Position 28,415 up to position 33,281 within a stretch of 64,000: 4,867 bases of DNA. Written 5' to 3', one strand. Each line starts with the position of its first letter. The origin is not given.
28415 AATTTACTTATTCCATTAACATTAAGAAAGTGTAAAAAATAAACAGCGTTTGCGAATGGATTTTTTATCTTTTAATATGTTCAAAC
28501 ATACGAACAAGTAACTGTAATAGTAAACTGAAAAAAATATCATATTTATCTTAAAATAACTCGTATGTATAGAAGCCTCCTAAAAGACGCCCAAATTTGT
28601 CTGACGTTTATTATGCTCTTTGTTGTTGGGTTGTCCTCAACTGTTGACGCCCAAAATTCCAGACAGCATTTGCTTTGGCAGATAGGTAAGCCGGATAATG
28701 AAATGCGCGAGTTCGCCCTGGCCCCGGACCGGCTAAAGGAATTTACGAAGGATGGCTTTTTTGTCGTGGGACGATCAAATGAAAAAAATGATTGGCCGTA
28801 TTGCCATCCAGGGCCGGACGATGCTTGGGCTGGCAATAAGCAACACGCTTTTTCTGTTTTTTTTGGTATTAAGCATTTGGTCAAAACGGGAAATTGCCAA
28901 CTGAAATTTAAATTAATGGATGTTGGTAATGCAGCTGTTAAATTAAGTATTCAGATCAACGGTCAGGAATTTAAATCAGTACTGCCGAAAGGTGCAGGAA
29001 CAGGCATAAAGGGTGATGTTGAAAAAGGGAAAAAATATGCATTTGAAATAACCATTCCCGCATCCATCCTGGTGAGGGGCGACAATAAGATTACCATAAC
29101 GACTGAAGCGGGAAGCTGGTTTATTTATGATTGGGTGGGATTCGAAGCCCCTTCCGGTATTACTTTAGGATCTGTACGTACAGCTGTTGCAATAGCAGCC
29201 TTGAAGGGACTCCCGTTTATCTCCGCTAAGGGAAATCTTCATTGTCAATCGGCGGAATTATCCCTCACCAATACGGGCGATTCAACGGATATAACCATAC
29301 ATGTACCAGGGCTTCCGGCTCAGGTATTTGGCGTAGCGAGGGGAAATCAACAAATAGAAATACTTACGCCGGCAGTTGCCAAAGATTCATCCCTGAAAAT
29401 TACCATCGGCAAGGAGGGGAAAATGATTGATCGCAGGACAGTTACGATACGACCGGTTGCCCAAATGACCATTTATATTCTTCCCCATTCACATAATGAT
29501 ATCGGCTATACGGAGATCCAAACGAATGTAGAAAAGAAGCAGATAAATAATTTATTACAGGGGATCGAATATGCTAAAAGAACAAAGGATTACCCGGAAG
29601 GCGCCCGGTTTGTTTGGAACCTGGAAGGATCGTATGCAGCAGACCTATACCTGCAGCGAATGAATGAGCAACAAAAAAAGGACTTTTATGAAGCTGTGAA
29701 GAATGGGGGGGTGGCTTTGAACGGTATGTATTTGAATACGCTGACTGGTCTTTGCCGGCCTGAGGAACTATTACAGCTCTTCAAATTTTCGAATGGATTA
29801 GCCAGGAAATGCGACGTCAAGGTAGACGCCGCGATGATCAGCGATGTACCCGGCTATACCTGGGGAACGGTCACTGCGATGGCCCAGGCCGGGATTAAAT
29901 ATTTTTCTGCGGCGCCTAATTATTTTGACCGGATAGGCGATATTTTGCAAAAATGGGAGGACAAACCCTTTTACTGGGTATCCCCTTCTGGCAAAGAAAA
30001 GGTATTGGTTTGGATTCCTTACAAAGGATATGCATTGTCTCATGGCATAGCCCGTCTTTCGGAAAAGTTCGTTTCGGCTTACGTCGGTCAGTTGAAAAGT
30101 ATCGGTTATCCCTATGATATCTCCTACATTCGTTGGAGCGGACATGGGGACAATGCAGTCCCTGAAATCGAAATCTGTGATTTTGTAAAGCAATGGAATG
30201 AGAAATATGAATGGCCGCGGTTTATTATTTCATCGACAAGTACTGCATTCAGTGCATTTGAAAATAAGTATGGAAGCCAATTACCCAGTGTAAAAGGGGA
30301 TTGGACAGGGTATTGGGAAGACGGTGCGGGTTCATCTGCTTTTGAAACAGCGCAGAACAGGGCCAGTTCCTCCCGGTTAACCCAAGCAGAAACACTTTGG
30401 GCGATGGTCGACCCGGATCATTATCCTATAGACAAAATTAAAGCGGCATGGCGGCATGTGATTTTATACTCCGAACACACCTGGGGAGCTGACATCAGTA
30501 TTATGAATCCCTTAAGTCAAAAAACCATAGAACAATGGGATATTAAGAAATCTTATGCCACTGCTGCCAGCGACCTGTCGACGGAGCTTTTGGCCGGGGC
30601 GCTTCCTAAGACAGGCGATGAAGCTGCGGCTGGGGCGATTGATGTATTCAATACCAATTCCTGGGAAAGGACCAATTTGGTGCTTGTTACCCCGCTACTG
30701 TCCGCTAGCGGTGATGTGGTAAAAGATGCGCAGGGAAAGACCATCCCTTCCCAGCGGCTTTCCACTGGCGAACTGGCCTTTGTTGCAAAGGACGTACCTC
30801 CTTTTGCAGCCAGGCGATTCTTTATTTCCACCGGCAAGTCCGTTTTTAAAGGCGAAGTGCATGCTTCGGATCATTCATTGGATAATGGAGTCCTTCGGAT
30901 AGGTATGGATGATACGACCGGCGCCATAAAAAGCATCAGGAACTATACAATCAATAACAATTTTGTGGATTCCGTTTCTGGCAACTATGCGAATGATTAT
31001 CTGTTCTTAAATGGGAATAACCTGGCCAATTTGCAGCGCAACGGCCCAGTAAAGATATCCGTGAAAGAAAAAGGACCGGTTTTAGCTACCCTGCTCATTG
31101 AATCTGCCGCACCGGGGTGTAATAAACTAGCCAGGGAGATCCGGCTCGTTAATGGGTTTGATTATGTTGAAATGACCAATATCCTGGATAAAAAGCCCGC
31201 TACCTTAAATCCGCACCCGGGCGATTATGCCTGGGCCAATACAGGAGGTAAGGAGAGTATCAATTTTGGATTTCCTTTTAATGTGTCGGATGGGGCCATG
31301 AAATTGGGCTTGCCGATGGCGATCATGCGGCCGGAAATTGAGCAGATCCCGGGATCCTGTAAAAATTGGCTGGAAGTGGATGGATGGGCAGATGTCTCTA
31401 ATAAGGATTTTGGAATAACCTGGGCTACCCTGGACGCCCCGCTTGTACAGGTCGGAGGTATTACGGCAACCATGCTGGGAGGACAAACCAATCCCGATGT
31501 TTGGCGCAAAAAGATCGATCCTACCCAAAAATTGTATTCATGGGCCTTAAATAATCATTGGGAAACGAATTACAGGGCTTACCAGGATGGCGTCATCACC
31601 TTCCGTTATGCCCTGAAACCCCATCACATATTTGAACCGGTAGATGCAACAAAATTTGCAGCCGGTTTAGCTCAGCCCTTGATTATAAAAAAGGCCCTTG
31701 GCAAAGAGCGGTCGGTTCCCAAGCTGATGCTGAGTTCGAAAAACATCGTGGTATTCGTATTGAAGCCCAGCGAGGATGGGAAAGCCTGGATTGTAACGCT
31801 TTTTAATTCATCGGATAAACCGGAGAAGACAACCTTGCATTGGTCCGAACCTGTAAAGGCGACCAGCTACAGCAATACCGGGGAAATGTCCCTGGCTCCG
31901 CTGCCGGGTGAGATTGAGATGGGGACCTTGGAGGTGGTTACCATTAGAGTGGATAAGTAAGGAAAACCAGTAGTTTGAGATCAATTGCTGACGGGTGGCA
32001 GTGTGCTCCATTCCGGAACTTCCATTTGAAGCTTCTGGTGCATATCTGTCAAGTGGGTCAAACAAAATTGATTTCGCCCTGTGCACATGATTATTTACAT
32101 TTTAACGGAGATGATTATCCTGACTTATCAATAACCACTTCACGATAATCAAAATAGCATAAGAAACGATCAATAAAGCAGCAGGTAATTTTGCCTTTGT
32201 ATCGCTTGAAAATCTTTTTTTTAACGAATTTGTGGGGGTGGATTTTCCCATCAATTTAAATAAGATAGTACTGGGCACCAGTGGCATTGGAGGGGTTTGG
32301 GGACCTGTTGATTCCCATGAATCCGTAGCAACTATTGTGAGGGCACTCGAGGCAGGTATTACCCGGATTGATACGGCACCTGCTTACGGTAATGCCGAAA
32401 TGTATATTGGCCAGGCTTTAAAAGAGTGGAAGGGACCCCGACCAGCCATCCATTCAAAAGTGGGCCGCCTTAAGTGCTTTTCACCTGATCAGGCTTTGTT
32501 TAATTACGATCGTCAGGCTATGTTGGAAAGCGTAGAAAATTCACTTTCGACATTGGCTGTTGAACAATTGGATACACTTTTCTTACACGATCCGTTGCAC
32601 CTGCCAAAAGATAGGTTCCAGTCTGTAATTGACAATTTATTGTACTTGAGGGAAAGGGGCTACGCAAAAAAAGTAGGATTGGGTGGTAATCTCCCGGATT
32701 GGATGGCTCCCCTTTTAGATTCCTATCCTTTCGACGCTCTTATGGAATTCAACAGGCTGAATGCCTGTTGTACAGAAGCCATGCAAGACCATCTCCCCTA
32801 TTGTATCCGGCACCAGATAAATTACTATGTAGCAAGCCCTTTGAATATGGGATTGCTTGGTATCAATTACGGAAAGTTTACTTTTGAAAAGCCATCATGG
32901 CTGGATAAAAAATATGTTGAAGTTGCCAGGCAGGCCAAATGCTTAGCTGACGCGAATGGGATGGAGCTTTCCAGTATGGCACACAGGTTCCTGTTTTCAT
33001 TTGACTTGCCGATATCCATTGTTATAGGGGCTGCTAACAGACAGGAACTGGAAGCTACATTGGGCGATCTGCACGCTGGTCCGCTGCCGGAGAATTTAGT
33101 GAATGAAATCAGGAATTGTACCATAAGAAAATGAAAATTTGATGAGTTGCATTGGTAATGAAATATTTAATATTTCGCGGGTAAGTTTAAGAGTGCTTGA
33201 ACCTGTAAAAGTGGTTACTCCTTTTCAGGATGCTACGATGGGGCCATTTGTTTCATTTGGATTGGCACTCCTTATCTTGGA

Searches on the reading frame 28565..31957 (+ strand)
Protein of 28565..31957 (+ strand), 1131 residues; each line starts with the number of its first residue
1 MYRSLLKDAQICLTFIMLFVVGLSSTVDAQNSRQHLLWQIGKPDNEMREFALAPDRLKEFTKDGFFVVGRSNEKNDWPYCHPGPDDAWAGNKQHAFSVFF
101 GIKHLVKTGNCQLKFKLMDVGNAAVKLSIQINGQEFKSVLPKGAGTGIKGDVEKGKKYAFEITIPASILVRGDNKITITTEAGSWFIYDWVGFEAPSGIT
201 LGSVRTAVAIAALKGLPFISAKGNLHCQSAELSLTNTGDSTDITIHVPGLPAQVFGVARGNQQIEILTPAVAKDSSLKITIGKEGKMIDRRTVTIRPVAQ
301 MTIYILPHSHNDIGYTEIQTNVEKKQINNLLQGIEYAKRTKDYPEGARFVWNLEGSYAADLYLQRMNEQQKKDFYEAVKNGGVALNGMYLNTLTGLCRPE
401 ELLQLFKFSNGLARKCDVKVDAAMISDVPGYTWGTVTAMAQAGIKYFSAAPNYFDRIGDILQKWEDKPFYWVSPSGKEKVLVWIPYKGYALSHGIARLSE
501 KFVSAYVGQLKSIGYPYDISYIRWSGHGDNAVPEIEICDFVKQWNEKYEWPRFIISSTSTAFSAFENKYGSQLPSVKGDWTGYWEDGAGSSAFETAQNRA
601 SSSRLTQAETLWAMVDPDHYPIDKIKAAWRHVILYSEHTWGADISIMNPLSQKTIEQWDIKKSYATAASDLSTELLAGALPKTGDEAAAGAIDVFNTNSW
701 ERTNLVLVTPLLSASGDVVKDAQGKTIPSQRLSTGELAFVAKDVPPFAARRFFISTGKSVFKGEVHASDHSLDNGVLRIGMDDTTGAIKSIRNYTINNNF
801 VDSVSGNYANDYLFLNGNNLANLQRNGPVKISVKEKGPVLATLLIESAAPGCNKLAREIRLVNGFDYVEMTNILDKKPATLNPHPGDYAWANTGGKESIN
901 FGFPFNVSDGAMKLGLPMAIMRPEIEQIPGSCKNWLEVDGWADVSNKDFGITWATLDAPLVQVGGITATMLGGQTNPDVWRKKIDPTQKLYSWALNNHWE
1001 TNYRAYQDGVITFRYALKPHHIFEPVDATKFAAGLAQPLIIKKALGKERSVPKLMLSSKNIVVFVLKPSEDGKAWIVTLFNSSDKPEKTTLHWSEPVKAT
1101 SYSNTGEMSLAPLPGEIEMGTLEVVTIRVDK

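Call 10: search_protein_families(library=pfam, proteins=[window:28565-31957:+], max_evalue=0.00001)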
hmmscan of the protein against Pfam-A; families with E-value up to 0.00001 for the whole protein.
window:28565-31957:+ (1131 aa): 3 families
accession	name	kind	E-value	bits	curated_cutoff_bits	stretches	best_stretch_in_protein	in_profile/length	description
PF14683.12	CBM-like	-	1.8e-18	67.4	27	1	37-191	2-158/160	Polysaccharide lyase family 4, domain III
PF01074.27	Glyco_hydro_38N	-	1.7e-13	51.1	25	1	302-567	1-257/270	Glycosyl hydrolases family 38 N-terminal domain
PF17677.7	Glyco_hydro38C2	-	4.7e-06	27.1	22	0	1060-1127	1-72/72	Glycosyl hydrolases family 38 C-terminal beta sandwich domain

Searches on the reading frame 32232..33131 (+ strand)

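Call 10: search_protein_families(library=pfam, proteins=[window:32232-33131:+], max_evalue=0.00001)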
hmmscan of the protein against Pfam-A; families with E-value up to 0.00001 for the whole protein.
window:32232-33131:+ (300 aa): 1 family
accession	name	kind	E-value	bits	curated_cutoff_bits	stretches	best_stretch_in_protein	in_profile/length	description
PF00248.27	Aldo_ket_red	-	9.3e-37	127.1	24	1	11-296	1-289/291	Aldo/keto reductase family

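Call 105: search_protein_families(library=ncbifam, proteins=[window:32232-33131:+], max_evalue=0.00001)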
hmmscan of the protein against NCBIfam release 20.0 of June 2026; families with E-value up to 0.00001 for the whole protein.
window:32232-33131:+ (300 aa): 4 families
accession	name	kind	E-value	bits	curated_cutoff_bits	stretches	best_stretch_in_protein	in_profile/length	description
NF049922.1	MethglyxlRedYdjG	equivalog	4e-14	52.4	550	1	7-212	11-228/326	NADH-dependent methylglyoxal reductase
NF008598.0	PRK11565.1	equivalog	6.2e-12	45.2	425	1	21-162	21-149/275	2,5-didehydrogluconate reductase DkgA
NF007695.0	PRK10376.1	subfamily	8.3e-08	31.6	280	1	21-151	31-165/290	oxidoreductase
NF008377.0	PRK11172.1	equivalog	1.4e-06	27.8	327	1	31-150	18-128/267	2,5-didehydrogluconate reductase DkgB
